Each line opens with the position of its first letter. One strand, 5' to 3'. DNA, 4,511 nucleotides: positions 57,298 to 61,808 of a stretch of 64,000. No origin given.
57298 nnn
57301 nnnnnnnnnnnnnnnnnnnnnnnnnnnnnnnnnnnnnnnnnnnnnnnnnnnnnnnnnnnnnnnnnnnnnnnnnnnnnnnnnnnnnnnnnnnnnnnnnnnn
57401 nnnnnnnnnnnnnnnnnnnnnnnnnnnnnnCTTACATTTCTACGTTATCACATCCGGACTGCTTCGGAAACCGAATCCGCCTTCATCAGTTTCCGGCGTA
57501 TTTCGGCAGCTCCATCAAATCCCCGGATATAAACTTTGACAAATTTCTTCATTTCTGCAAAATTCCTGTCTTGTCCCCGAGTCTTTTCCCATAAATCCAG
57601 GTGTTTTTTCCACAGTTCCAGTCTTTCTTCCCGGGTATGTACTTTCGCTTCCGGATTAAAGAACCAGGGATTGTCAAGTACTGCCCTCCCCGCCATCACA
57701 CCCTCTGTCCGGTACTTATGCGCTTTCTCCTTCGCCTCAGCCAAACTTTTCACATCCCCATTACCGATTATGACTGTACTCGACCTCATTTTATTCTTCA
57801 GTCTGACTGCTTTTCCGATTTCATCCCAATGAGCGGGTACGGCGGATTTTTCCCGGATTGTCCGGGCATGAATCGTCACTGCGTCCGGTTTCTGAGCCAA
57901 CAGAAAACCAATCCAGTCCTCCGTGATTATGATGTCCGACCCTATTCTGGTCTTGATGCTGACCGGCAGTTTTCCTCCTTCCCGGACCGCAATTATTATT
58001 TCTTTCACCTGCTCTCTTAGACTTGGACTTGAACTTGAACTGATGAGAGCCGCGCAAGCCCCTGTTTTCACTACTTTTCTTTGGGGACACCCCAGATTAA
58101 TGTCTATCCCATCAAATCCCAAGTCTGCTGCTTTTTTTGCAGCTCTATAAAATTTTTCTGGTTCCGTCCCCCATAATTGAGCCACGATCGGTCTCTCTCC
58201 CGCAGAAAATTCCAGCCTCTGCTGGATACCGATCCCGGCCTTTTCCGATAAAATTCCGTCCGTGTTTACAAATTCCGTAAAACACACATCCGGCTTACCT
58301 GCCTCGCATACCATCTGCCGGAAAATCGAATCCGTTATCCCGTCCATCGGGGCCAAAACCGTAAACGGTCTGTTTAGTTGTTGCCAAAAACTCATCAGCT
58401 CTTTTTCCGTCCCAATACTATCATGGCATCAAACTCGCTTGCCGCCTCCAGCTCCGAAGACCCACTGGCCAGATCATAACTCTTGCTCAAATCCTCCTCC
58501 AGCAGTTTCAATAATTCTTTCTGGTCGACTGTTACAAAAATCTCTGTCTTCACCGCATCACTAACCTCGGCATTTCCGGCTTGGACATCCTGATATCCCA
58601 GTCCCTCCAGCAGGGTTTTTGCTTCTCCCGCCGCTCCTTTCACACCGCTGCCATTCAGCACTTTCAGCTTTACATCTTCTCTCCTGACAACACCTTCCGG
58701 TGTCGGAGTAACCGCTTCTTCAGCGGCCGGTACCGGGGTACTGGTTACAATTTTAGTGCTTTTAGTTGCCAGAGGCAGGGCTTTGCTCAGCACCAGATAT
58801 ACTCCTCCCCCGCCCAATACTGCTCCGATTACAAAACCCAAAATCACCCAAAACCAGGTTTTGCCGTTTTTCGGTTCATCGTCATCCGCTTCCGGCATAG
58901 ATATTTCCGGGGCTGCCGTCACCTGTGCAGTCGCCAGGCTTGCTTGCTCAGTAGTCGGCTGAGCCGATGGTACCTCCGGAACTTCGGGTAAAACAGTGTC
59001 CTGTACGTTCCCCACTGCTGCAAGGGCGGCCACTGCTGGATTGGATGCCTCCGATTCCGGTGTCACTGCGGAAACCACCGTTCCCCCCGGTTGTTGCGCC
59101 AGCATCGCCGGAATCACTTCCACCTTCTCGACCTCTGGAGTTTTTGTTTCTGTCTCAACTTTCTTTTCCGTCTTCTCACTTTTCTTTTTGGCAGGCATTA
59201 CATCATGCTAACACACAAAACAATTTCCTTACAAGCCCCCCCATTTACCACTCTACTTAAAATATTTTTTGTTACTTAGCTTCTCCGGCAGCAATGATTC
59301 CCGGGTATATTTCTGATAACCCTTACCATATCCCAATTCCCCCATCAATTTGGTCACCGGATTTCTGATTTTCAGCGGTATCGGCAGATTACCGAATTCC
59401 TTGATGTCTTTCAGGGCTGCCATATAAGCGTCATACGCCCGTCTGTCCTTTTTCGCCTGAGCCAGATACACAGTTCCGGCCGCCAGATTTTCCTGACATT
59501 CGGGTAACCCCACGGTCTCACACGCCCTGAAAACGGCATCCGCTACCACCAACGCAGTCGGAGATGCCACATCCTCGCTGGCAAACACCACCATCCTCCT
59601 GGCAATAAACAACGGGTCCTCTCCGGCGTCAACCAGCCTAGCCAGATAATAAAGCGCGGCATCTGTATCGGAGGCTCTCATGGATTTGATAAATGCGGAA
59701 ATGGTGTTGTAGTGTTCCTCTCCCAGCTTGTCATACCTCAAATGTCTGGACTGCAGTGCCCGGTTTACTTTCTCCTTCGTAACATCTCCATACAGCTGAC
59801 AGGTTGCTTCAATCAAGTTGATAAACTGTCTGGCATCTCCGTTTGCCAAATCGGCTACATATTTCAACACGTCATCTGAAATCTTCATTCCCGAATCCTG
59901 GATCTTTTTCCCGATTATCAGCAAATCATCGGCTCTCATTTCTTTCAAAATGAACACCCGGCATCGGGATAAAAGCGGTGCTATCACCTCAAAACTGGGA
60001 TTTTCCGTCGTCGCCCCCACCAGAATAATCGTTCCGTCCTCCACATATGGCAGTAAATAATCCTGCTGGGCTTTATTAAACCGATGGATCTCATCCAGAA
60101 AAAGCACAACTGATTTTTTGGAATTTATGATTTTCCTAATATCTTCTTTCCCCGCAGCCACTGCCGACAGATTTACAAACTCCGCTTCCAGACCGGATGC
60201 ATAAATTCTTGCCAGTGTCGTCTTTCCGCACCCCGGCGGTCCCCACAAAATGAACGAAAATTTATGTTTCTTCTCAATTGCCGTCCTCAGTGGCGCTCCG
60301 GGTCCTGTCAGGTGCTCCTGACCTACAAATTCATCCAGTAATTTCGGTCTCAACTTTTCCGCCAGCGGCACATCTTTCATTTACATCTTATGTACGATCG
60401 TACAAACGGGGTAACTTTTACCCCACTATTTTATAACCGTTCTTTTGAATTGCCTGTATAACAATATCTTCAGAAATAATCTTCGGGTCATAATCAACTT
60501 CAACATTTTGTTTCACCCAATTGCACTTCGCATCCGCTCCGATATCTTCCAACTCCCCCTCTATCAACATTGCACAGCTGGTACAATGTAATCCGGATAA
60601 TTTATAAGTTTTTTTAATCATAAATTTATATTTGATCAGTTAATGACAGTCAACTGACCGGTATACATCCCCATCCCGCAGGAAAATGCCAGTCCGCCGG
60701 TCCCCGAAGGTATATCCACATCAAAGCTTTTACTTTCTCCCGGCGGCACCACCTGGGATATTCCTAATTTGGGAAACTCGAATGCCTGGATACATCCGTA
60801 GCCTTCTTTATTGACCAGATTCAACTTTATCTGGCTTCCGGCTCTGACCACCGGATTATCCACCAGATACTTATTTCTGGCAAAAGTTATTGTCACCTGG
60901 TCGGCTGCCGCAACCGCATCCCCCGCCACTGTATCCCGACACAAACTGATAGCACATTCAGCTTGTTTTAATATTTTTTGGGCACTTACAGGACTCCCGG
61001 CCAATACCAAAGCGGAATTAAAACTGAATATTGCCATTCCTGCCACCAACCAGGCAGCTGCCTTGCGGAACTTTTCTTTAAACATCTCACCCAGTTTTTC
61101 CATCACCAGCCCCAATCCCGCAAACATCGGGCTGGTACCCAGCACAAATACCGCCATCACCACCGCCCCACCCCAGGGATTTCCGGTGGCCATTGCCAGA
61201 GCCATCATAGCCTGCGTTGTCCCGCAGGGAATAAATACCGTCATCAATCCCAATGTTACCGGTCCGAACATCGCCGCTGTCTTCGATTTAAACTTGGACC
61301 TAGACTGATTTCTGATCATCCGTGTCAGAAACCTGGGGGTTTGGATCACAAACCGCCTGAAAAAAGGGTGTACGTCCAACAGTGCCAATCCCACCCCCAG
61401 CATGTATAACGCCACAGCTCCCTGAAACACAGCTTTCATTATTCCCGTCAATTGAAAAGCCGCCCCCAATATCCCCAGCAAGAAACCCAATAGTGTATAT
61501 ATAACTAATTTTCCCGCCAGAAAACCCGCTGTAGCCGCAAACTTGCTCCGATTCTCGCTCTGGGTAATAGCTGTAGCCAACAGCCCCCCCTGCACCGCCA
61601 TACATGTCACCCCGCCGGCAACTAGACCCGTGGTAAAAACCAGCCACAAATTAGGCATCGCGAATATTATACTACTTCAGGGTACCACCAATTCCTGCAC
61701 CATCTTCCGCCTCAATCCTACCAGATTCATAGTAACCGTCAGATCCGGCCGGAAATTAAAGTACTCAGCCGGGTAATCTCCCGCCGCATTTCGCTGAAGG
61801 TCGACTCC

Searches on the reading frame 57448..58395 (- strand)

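Call 83: search_protein_families(library=pfam, proteins=[window:57448-58395:-], max_evalue=0.001)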
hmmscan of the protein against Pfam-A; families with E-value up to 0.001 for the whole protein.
window:57448-58395:- (315 aa): 1 family
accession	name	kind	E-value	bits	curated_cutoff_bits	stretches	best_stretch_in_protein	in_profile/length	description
PF01207.24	Dus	-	7e-53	180.2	20.4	1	14-311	2-297/311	Dihydrouridine synthase (Dus)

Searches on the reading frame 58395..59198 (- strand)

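Call 83: search_protein_families(library=pfam, proteins=[window:58395-59198:-], max_evalue=0.001)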
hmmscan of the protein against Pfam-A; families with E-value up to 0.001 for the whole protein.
window:58395-59198:- (267 aa): 1 family
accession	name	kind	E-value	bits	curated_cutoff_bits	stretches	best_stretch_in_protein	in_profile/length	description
PF13399.11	LytR_C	-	4.9e-08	34.2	22.2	1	175-230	1-59/86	LytR cell envelope-related transcriptional attenuator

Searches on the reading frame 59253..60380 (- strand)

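Call 42: search_protein_families(library=pfam, proteins=[window:59253-60380:-], max_evalue=0.001)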
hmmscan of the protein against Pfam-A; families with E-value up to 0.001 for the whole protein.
window:59253-60380:- (375 aa): 14 families
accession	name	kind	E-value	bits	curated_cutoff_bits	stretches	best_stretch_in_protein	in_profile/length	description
PF12002.13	MgsA_C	-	2.1e-42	145.3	27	1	237-374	2-148/167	MgsA AAA+ ATPase C terminal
PF16193.11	AAA_assoc_2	-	1.1e-22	80.5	34.3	1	164-235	4-81/81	AAA C-terminal domain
PF05496.18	RuvB_N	-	3.7e-17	63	27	1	10-124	1-120/159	Holliday junction DNA helicase RuvB P-loop domain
PF00004.35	AAA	-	7.6e-17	62.4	21.2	1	44-145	2-128/131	ATPase family associated with various cellular activities (AAA)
PF07728.20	AAA_5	-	4.8e-08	33.5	22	1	43-125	2-102/139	AAA domain (dynein-related subfamily)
PF13401.12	AAA_22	-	2.8e-06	28.1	27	0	41-69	6-37/130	AAA domain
PF20720.3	nSTAND3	-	7.3e-06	26.2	27.2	1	43-98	20-74/155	Novel STAND NTPase 3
PF01078.27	Mg_chelatase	-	8.7e-06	25.7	20.3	0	37-60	21-42/207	Magnesium chelatase, subunit ChlI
PF13173.12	AAA_14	-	9.4e-06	26.1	27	1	43-139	5-114/129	AAA domain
PF14532.12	Sigma54_activ_2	-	1e-05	26.2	25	1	38-115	19-95/138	Sigma-54 interaction domain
PF00158.32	Sigma54_activat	-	2.5e-05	24.5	20.2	0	86-128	90-132/168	Sigma-54 interaction domain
PF13191.12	AAA_16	-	0.00033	21.6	32.6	0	42-67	26-51/167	AAA ATPase domain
PF07724.20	AAA_2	-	0.00052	20.5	27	0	86-118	72-104/166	AAA domain (Cdc48 subfamily)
PF25361.1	AAA_lid_RFC1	-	0.00062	19.6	34.9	0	164-192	16-44/59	RFC1-like, AAA+ ATPase lid domain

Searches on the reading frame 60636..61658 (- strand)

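Call 42: search_protein_families(library=pfam, proteins=[window:60636-61658:-], max_evalue=0.001)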
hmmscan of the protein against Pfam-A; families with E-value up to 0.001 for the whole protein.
window:60636-61658:- (340 aa): 2 families
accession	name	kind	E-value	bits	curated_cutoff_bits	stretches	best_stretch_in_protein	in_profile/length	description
PF13386.12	DsbD_2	-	2.4e-29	103.1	24.9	1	7-210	2-198/199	Cytochrome C biogenesis protein transmembrane region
PF13473.12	Cupredoxin_1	-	4.2e-11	43.2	27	1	249-338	17-104/104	Cupredoxin-like domain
